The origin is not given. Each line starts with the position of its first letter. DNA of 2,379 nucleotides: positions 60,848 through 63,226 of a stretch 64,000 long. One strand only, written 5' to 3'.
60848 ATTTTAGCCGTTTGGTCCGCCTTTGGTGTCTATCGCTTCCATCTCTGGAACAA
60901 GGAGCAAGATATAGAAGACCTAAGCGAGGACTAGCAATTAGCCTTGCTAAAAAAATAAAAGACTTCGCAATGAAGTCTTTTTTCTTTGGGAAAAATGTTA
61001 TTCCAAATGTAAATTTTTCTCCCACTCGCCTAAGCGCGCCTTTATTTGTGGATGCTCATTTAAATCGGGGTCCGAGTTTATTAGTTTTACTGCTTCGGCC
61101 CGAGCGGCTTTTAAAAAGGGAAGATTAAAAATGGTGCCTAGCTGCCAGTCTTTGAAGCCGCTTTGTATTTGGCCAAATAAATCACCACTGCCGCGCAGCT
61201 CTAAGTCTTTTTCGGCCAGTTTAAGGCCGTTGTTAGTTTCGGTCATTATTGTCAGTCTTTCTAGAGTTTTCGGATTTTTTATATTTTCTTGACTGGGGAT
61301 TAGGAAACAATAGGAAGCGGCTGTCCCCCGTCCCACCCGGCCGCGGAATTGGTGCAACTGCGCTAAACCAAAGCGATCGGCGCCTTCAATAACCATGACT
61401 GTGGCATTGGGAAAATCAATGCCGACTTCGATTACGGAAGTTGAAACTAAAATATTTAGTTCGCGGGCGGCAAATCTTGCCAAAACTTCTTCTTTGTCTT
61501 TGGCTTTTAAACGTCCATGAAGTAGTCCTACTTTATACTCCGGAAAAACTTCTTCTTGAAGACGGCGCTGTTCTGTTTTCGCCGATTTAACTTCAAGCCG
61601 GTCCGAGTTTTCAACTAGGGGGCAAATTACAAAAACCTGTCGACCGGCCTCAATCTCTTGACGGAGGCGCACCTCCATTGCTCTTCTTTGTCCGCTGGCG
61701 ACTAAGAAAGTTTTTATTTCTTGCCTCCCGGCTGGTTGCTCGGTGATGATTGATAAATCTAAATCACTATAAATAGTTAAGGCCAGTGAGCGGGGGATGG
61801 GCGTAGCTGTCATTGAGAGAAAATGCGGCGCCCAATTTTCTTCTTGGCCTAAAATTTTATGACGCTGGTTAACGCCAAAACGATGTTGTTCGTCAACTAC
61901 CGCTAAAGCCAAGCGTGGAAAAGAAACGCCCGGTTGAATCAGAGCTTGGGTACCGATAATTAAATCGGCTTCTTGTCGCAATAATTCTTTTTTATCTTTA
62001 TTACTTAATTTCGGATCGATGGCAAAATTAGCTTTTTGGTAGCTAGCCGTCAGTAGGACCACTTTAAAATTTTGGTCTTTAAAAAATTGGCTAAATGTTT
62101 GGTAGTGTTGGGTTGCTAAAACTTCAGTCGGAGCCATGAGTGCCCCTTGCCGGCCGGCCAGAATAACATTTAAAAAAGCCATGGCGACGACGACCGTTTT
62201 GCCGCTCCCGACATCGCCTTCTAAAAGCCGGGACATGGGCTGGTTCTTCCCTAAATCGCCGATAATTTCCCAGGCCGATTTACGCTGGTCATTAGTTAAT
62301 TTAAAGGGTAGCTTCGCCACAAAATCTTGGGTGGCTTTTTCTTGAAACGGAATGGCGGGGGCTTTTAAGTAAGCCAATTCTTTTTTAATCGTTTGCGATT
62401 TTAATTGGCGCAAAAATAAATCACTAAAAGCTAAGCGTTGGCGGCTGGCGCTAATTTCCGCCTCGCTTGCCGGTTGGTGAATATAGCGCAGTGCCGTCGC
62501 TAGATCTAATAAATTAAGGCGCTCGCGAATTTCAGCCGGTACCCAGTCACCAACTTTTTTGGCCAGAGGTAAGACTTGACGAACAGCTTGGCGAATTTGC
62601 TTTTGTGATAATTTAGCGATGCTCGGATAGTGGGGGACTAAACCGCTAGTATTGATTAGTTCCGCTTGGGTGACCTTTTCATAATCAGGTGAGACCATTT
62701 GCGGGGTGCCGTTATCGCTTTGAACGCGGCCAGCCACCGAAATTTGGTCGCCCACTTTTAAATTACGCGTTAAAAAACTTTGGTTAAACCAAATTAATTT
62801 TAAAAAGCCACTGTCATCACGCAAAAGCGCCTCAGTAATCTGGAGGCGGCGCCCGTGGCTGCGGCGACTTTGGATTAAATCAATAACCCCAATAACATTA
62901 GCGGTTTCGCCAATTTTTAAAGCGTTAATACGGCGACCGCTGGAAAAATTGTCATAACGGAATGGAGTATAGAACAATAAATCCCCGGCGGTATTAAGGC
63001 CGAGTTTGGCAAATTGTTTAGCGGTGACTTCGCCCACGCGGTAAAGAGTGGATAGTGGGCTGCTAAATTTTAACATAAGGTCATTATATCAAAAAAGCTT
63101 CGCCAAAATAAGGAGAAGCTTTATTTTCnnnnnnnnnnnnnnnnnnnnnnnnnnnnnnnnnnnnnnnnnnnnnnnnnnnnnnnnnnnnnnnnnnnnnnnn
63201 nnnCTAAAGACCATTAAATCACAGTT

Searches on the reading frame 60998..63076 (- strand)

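Call 7: search_protein_families(library=pfam, proteins=[window:60998-63076:-], max_evalue=0.01)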
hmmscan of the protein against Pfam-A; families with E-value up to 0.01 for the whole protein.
window:60998-63076:- (692 aa): 9 families
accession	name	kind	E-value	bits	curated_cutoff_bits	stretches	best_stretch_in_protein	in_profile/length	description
PF17191.10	RecG_wedge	-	9.7e-21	74.5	23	1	11-170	5-160/162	RecG wedge domain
PF00271.37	Helicase_C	-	6.9e-20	71.8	23.5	1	472-583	7-108/110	Helicase conserved C-terminal domain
PF00270.35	DEAD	-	1.7e-17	64.1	26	1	282-430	16-163/167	DEAD/DEAH box helicase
PF04851.21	ResIII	-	1e-09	39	22.5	1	257-426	20-162/164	Type III restriction enzyme, res subunit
PF22590.2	Cas3-like_C_2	-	1.9e-07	31.8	27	1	495-583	11-103/106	CRISPR-associated nuclease/helicase Cas3, C-terminal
PF19833.4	RecG_dom3_C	-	2.3e-07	31.2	26.8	1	614-674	1-63/87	ATP-dependent DNA helicase RecG, domain 3, C-terminal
PF01336.31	tRNA_anti-codon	-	3.3e-07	30.6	27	1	65-134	7-74/75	OB-fold nucleic acid binding domain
PF12846.13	AAA_10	-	0.00073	19.1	27.5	1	278-364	20-101/362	AAA-like domain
PF00176.29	SNF2-rel_dom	-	0.0052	16.4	24.9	1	277-432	14-169/290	SNF2-related domain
